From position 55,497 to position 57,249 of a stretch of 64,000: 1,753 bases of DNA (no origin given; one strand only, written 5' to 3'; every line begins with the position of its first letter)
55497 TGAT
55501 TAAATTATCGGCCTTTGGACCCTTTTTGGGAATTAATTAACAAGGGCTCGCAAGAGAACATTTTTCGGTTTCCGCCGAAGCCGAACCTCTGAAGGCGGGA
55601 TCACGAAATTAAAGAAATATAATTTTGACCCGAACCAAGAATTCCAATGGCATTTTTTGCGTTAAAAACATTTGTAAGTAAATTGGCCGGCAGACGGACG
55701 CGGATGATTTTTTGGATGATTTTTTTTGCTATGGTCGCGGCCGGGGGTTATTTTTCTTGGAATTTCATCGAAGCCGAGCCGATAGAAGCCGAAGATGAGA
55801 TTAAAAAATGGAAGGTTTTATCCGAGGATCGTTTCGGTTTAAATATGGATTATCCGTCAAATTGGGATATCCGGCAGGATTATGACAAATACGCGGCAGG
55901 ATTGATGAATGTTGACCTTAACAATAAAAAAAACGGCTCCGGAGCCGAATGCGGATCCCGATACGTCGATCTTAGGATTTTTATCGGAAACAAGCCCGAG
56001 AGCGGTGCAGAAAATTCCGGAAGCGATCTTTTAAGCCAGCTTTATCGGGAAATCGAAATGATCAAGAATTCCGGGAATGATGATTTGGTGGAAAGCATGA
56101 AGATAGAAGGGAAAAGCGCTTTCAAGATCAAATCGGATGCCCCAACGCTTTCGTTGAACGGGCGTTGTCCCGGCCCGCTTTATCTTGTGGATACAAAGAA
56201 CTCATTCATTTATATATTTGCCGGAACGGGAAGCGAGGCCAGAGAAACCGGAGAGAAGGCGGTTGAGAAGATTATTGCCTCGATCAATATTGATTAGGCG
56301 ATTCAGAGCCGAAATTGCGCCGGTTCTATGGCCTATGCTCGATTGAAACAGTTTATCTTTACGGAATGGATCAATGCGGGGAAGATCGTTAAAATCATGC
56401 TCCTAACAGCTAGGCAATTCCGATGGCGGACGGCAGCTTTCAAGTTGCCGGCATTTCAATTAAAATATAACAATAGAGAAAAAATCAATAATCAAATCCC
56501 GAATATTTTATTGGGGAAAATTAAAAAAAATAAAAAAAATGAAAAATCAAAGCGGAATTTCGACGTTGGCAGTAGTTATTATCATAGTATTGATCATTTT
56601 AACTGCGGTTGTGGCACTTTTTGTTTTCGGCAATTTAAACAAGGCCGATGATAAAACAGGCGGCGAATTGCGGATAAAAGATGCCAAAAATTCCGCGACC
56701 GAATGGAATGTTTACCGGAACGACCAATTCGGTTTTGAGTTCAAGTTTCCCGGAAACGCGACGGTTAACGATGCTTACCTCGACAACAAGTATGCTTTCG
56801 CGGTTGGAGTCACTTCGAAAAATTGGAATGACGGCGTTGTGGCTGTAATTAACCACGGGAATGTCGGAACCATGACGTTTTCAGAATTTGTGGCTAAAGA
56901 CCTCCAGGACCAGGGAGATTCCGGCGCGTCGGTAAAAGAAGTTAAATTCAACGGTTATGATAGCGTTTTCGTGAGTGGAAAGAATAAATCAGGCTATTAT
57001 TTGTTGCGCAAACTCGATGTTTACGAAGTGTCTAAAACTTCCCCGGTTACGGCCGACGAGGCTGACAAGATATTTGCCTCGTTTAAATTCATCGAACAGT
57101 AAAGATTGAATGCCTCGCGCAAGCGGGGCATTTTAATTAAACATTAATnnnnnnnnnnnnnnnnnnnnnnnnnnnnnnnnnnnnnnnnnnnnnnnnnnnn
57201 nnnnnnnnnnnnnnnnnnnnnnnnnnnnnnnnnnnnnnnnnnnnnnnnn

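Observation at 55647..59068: Tandem array of four secreted paralogs; three start with archaeal-style class III (prepilin-like) signal sequences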

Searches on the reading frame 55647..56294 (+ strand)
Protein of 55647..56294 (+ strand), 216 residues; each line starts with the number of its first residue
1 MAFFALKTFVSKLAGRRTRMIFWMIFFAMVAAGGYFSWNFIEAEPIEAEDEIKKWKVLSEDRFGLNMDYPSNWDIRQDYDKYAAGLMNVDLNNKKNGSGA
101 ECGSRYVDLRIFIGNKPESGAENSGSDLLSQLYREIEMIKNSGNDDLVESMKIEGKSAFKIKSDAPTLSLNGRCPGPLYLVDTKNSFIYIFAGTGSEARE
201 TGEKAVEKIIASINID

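Call 4: search_protein_families(library=pfam, proteins=[window:55647-56294:+], max_evalue=1)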
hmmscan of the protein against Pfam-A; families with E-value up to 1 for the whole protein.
window:55647-56294:+ (216 aa): 0 families

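Call 7: search_protein_families(library=ncbifam, proteins=[window:55647-56294:+], max_evalue=1)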
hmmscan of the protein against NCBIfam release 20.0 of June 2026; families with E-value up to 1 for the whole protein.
window:55647-56294:+ (216 aa): 0 families

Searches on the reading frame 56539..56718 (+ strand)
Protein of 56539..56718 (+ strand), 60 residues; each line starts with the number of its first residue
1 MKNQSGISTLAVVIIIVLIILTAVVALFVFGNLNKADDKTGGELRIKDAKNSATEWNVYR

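Call 39: search_protein_families(library=pfam, alignment_id=A4, max_evalue=1)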
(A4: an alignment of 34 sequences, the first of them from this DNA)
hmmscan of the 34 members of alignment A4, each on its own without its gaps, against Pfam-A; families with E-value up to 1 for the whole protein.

A. member 1, seq(60 aa): 7 families
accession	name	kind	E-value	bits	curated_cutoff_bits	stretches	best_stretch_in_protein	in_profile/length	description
PF07790.16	Pilin_N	-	0.0016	19.7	25.2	1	12-47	10-45/78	Archaeal Type IV pilin, N-terminal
PF14899.11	DUF4492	-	0.0085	16.4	27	1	9-37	19-47/63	Domain of unknown function (DUF4492)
PF15168.11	TRIQK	-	0.064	13.7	27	1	2-33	43-73/79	Triple QxxK/R motif-containing protein family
PF16982.10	Flp1_like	-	0.066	13.1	33.5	1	1-24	3-26/49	Putative Flagellin, Flp1-like, domain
PF02532.19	PsbI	-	0.11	12.9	27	1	15-34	6-25/36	Photosystem II reaction centre I protein (PSII 4.8 kDa protein)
PF15820.10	ECSCR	-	0.39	11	27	1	6-36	26-56/104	Endothelial cell-specific chemotaxis regulator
PF11337.13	DUF3139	-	0.73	10.9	27.3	1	12-35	5-26/83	Protein of unknown function (DUF3139)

B. families by the number of members that match (of 34 scanned): 54 families (the first 25 are shown)
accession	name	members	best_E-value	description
PF10907.13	DUF2749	6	0.0094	Protein of unknown function (DUF2749)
PF22852.1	SoxE_N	3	0.00082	Sulfocyanin, N-terminal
PF14283.11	CD1107-like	3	0.015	Mobile element protein CD1107-like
PF06365.17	CD34_antigen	2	0.0015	CD34/Podocalyxin family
PF02203.21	TarH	2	0.0085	Tar ligand binding domain homologue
PF17870.6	Insulin_TMD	2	0.011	Insulin receptor trans-membrane segment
PF14155.11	DUF4307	2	0.012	Domain of unknown function (DUF4307)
PF12216.13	m04gp34like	2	0.032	Immune evasion protein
PF23906.1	DUF7248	2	0.032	Family of unknown function (DUF7248)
PF16982.10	Flp1_like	2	0.048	Putative Flagellin, Flp1-like, domain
PF13800.11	Sigma_reg_N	2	0.048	Sigma factor regulator N-terminal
PF20088.4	DUF6480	2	0.082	Family of unknown function (DUF6480)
PF14147.11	Spore_YhaL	2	0.12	Sporulation protein YhaL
PF11770.13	GAPT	2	0.13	GRB2-binding adapter (GAPT)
PF06024.17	Orf78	2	0.14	Orf78 (ac78)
PF07790.16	Pilin_N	1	0.0016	Archaeal Type IV pilin, N-terminal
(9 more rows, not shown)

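Call 40: search_protein_families(library=ncbifam, alignment_id=A4, max_evalue=1)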
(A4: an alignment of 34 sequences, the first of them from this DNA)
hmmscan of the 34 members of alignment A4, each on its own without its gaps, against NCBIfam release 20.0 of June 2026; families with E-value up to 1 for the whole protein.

A. member 1, seq(60 aa): 6 families
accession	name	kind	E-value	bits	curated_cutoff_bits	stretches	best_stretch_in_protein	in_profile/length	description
NF006283.1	PRK08455.1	equivalog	0.016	14.9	187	1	8-41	20-53/182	flagellar basal body-associated protein FliL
TIGR01710.1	typeII_sec_gspG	equivalog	0.035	14.1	88.85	1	12-41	9-38/134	type II secretion system major pseudopilin GspG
TIGR03142.1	cytochro_ccmI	equivalog_domain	0.089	13.1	29.3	2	14-60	2-42/118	c-type cytochrome biogenesis protein CcmI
NF042931.1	SAG1386_EF1546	equivalog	0.097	12.7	80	1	9-41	32-65/158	SAG1386/EF1546 family surface-associated protein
NF002735.0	PRK02655.1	equivalog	0.13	12.3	73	1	15-33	6-24/38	photosystem II reaction center protein I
TIGR03949.1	bact_IIb_cerein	subfamily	0.67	9.8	21.5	1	6-31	15-40/45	class IIb bacteriocin, lactobin A/cerein 7B family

B. families by the number of members that match (of 34 scanned): 50 families (the first 25 are shown)
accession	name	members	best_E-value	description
NF005435.1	PRK07021.1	9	0.0096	flagellar basal body-associated protein FliL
NF006283.1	PRK08455.1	5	0.0051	flagellar basal body-associated protein FliL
NF038356.1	actino_DLW39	5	0.03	DLW-39 family protein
NF004285.1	PRK05696.1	4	0.002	flagellar basal body-associated protein FliL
NF042931.1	SAG1386_EF1546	4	0.0057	SAG1386/EF1546 family surface-associated protein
TIGR04361.1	TrbK_Ti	4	0.0072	entry exclusion protein TrbK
NF051431.1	Rv0361_Cterm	3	0.0046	Rv0361 family membrane protein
NF005826.1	PRK07718.1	3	0.013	flagellar basal body-associated protein FliL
NF046073.1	UpsA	3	0.028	pilin subunit UpsA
TIGR03094.1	sulfo_cyanin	2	0.034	sulfocyanin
NF007800.0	PRK10506.1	2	0.041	prepilin peptidase-dependent protein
TIGR04409.1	LptC_YrbK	2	0.061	LPS export ABC transporter periplasmic protein LptC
TIGR03927.1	T7SS_EssA_Firm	2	0.074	type VII secretion protein EssA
NF004376.0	PRK05740.2-1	1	0.0053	preprotein translocase subunit SecE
NF033747.1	class_E_sortase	1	0.01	class E sortase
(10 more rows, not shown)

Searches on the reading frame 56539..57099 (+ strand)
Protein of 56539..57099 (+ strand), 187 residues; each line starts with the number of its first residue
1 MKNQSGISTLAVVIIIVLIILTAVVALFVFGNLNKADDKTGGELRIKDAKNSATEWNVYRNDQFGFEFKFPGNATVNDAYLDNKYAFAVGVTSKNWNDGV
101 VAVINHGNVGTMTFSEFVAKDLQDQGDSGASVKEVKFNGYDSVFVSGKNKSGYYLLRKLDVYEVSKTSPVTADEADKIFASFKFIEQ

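Call 4: search_protein_families(library=pfam, proteins=[window:56539-57099:+], max_evalue=1)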
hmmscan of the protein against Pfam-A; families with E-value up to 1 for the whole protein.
window:56539-57099:+ (187 aa): 5 families
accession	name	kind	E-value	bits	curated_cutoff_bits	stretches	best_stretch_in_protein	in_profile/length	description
PF18933.6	PsbP_2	-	0.00044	20.7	27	1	13-79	1-67/184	PsbP-like protein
PF07790.16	Pilin_N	-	0.0076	17.5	25.2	1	12-47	10-45/78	Archaeal Type IV pilin, N-terminal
PF14899.11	DUF4492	-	0.059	13.7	27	1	9-36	19-46/63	Domain of unknown function (DUF4492)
PF05015.19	HigB-like_toxin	-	0.075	14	27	1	51-83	59-90/91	RelE-like toxin of type II toxin-antitoxin system HigB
PF02532.19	PsbI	-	0.12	12.8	27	1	15-34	6-25/36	Photosystem II reaction centre I protein (PSII 4.8 kDa protein)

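Call 7: search_protein_families(library=ncbifam, proteins=[window:56539-57099:+], max_evalue=1)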
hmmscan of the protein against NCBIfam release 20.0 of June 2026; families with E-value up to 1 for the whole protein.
window:56539-57099:+ (187 aa): 3 families
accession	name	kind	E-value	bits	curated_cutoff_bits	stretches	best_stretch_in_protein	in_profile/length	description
NF006283.1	PRK08455.1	equivalog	0.076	12.6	187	1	9-43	21-55/182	flagellar basal body-associated protein FliL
NF004285.1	PRK05696.1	equivalog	0.1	12.4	179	1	12-74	24-85/171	flagellar basal body-associated protein FliL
TIGR01710.1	typeII_sec_gspG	equivalog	0.12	12.4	88.85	1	12-52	9-48/134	type II secretion system major pseudopilin GspG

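Call 55: find_homologous_proteins(query=window:56539-57099:+, max_evalue=0.001)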
Query window:56539-57099:+ (187 aa): 10 proteins with E <= 0.001 among 171 candidates.
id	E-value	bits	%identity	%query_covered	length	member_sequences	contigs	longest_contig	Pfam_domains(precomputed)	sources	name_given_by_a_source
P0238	1.1e-115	402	100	100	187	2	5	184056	-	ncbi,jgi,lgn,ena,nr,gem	ncbi:MAG TPA: hypothetical protein P5080_01640 [Candidatus Paceibacterota bacterium]|nr:hypothetical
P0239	3.3e-94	332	82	100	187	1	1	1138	-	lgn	-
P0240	7.7e-89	314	78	100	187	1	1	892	-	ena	-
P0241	2.2e-85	303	73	100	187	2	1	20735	-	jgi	jgi:FlaG/FlaF family flagellin (archaellin)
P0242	1.0e-68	249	65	100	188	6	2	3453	-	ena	-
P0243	5.3e-65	237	61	100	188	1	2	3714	-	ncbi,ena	-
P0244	8.0e-65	236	59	100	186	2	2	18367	-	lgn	-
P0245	2.9e-49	185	49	99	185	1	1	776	-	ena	-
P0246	1.1e-37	148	41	99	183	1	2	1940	-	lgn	-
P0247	7.4e-34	135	43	81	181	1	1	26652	-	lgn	-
